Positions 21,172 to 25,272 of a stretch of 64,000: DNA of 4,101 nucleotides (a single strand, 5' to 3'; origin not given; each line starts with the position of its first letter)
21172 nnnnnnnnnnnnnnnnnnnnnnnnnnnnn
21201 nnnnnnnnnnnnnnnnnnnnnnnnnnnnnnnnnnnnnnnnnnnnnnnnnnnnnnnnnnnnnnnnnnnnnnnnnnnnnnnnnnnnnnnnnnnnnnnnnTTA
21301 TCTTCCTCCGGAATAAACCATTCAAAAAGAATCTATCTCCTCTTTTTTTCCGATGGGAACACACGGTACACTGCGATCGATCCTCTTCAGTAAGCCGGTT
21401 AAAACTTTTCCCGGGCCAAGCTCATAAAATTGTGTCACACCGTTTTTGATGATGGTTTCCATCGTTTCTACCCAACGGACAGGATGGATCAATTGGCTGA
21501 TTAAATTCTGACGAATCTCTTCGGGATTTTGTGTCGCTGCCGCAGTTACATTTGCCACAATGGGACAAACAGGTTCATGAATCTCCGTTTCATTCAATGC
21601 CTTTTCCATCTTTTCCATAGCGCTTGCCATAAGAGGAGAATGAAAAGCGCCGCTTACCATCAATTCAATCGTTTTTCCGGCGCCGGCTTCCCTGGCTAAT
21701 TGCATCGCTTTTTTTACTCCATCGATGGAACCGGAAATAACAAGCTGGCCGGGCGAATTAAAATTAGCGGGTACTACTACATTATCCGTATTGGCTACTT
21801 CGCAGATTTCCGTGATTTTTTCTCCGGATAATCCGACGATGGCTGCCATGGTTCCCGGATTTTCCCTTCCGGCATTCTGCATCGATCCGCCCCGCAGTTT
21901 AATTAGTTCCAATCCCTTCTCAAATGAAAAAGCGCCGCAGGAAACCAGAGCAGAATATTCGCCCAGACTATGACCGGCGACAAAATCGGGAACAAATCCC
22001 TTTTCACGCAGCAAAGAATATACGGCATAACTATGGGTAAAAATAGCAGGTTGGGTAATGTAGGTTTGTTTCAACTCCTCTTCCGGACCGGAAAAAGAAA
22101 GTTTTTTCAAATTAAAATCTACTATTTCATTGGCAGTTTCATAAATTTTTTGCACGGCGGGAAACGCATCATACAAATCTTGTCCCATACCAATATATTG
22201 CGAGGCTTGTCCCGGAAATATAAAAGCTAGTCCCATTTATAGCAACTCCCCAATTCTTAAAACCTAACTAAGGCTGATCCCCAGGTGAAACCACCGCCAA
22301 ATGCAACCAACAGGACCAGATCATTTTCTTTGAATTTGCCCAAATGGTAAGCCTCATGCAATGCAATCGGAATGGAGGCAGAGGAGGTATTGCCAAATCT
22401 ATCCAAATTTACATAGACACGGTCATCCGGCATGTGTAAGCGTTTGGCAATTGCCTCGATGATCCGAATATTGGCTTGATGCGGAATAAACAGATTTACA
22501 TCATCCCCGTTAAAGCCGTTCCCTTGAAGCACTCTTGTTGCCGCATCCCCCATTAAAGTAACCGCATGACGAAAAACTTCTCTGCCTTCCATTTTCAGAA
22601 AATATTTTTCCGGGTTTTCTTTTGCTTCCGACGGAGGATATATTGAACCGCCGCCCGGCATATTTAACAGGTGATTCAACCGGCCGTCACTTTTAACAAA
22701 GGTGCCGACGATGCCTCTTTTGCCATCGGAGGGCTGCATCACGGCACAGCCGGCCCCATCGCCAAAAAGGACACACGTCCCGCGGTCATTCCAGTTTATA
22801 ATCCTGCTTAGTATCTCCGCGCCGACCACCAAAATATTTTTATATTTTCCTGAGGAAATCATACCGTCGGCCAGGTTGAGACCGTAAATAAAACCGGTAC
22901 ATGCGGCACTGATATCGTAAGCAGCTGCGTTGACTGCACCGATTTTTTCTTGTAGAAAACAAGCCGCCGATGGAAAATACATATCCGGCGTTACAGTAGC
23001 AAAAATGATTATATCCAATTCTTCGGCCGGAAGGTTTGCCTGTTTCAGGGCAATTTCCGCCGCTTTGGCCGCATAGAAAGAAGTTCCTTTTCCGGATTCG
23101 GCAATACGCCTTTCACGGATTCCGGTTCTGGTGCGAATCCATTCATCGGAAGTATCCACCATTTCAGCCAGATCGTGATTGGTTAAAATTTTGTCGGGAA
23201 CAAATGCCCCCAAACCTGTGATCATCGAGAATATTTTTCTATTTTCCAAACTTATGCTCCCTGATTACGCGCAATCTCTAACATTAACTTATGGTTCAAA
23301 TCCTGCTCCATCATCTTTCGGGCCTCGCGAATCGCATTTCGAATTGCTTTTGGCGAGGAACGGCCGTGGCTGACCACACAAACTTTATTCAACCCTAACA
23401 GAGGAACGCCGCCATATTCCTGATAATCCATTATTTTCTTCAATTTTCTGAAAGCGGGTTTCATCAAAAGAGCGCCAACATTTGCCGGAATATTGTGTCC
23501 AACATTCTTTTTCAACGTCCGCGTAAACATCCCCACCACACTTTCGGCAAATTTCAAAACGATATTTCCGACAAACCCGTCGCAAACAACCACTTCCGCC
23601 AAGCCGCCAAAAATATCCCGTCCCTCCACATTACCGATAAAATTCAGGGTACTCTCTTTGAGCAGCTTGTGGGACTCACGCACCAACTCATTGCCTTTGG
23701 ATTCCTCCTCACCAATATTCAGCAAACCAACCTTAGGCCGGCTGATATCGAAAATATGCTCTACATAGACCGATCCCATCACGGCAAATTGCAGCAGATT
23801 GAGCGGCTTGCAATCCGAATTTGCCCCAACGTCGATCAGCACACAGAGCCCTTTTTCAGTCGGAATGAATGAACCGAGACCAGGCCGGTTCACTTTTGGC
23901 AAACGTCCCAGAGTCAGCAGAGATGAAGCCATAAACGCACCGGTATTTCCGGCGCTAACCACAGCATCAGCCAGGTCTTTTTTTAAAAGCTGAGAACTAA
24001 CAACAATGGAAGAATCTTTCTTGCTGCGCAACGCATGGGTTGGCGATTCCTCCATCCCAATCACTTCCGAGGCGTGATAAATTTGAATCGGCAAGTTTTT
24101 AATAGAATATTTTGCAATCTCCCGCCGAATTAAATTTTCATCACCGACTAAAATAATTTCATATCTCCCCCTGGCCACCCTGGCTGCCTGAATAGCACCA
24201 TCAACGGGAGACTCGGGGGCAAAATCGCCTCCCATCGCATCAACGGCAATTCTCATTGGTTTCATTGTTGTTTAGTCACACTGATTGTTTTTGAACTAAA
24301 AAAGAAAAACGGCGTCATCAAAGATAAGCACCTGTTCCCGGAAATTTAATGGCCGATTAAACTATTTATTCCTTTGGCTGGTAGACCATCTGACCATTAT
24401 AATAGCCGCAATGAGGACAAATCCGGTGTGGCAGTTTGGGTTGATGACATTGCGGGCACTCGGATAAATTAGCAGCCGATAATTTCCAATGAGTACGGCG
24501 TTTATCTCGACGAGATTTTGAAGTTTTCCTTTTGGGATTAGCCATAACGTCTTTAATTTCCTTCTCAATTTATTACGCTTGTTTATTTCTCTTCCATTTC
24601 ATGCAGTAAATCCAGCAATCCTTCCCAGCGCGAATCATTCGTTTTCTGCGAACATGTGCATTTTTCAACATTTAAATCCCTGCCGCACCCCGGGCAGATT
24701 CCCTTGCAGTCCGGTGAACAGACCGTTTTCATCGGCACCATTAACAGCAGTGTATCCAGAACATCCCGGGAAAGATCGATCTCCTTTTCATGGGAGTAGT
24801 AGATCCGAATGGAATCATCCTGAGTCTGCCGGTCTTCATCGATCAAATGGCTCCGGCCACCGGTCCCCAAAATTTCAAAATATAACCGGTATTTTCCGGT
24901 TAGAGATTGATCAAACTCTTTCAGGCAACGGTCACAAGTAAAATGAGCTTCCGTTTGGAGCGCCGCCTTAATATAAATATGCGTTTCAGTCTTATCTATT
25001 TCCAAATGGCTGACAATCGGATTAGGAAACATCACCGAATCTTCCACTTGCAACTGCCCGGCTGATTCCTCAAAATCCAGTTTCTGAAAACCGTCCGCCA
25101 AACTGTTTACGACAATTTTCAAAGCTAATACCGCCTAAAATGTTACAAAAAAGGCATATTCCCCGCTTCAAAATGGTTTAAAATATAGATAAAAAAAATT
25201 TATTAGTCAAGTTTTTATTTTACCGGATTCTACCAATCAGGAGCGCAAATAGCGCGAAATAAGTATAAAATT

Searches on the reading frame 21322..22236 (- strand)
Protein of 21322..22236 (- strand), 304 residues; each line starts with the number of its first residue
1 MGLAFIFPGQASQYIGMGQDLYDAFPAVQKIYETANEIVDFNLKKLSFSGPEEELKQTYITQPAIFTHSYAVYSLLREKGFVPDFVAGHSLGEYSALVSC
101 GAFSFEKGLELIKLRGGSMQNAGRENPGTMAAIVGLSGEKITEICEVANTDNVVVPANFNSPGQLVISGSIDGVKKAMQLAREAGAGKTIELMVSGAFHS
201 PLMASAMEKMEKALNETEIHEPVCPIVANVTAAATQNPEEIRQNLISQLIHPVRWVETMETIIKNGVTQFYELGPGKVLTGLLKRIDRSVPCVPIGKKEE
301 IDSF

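Call 19: search_protein_families(library=ncbifam, proteins=[window:21322-22236:-], max_evalue=1e-10)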
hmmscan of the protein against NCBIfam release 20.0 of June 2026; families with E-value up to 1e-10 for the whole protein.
window:21322-22236:- (304 aa): 8 families
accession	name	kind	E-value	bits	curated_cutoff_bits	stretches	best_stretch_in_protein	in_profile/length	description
TIGR00128.1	fabD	equivalog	9.9e-104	346.9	260.9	1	3-288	3-288/290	ACP S-malonyltransferase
TIGR03131.1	malonate_mdcH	equivalog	8e-68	229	297.9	1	3-302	1-291/297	malonate decarboxylase subunit epsilon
NF045894.1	PKS_plus_SDR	equivalog_domain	1.1e-54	185.7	1740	1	3-291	532-820/1515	type I polyketide synthase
TIGR02813.1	omega_3_PfaA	subfamily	5.4e-45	152.7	1010.1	1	4-286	582-879/2582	polyketide-type polyunsaturated fatty acid synthase PfaA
NF041183.1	Pks2_ls1_myc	equivalog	1.5e-21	75.1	2400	1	3-290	533-817/2086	sulfolipid-1 biosynthesis phthioceranic/hydroxyphthioceranic acid synthase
NF037940.1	PKS_MbtD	equivalog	1.5e-19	69.6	1150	1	3-275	92-362/978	mycobactin polyketide synthase MbtD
NF037941.1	PKS_NbtC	equivalog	3.3e-18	65.1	1150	1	3-216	97-309/1027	nocobactin polyketide synthase NbtC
NF040607.1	mycolic_Pks13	equivalog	7.3e-18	63.5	2100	1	3-278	665-945/1680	polyketide synthase Pks13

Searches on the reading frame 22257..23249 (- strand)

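Call 19: search_protein_families(library=ncbifam, proteins=[window:22257-23249:-], max_evalue=1e-10)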
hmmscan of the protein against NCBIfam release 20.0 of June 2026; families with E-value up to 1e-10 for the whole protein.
window:22257-23249:- (330 aa): 12 families
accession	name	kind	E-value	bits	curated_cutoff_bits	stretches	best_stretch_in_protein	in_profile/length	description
NF006829.0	PRK09352.1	subfamily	1.5e-130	434.9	249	1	7-330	4-321/322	beta-ketoacyl-ACP synthase 3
TIGR00747.1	fabH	subfamily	1.6e-126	421.7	292.1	1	9-330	4-322/322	beta-ketoacyl-ACP synthase III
NF004623.0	PRK05963.1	equivalog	2.9e-84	283.2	437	1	8-329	6-327/328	beta-ketoacyl-ACP synthase III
NF005541.0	PRK07204.1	equivalog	1.7e-64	218.3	402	1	9-327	6-326/329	beta-ketoacyl-ACP synthase III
NF005308.0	PRK06840.1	equivalog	2.5e-47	161.6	315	1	9-330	6-335/339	3-oxoacyl-ACP synthase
NF005703.0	PRK07515.1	equivalog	5e-45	154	304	1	58-329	98-371/373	beta-ketoacyl-ACP synthase III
NF009519.0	PRK12880.1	equivalog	4.9e-39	134.6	436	1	9-330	9-338/353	beta-ketoacyl-ACP synthase III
NF006720.0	PRK09258.1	equivalog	1.7e-36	126.2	285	2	29-150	34-156/338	3-oxoacyl-ACP synthase III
NF003274.0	PRK04262.1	equivalog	4e-21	75.4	244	1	10-145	5-141/347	hydroxymethylglutaryl-CoA synthase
NF005293.2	PRK06816.1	subfamily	2.3e-15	56.5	450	0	235-315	276-361/378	StlD/DarB family beta-ketosynthase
TIGR00748.1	HMG_CoA_syn_Arc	equivalog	2.7e-14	53.1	353.35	1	10-321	4-298/345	hydroxymethylglutaryl-CoA synthase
NF053539.1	resorcinol_DarB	exception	3.5e-13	49.4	550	0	236-317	276-363/377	dialkylresorcinol biosynthesis protein DarB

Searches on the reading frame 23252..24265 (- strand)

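Call 19: search_protein_families(library=ncbifam, proteins=[window:23252-24265:-], max_evalue=1e-10)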
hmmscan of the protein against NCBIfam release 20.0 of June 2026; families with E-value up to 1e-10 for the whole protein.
window:23252-24265:- (337 aa): 3 families
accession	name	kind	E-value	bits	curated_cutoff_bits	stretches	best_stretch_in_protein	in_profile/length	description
TIGR00182.1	plsX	equivalog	1.1e-111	373.2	243.4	1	4-328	1-324/337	phosphate acyltransferase PlsX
NF010419.0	PRK13845.1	equivalog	1.2e-82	278.1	729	1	4-332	98-430/440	putative glycerol-3-phosphate acyltransferase PlsX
NF010420.0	PRK13846.1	equivalog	1e-50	172.8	536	1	4-322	3-306/316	phosphate acyltransferase PlsX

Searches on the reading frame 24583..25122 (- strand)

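Call 79: search_protein_families(library=pfam, proteins=[window:24583-25122:-], max_evalue=0.001)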
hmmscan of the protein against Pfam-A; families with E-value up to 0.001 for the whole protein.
window:24583-25122:- (179 aa): 1 family
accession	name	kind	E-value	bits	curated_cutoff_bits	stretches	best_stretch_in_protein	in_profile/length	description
PF02620.22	YceD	-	5.8e-26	91.3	33.2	1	52-172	2-118/119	Large ribosomal RNA subunit accumulation protein YceD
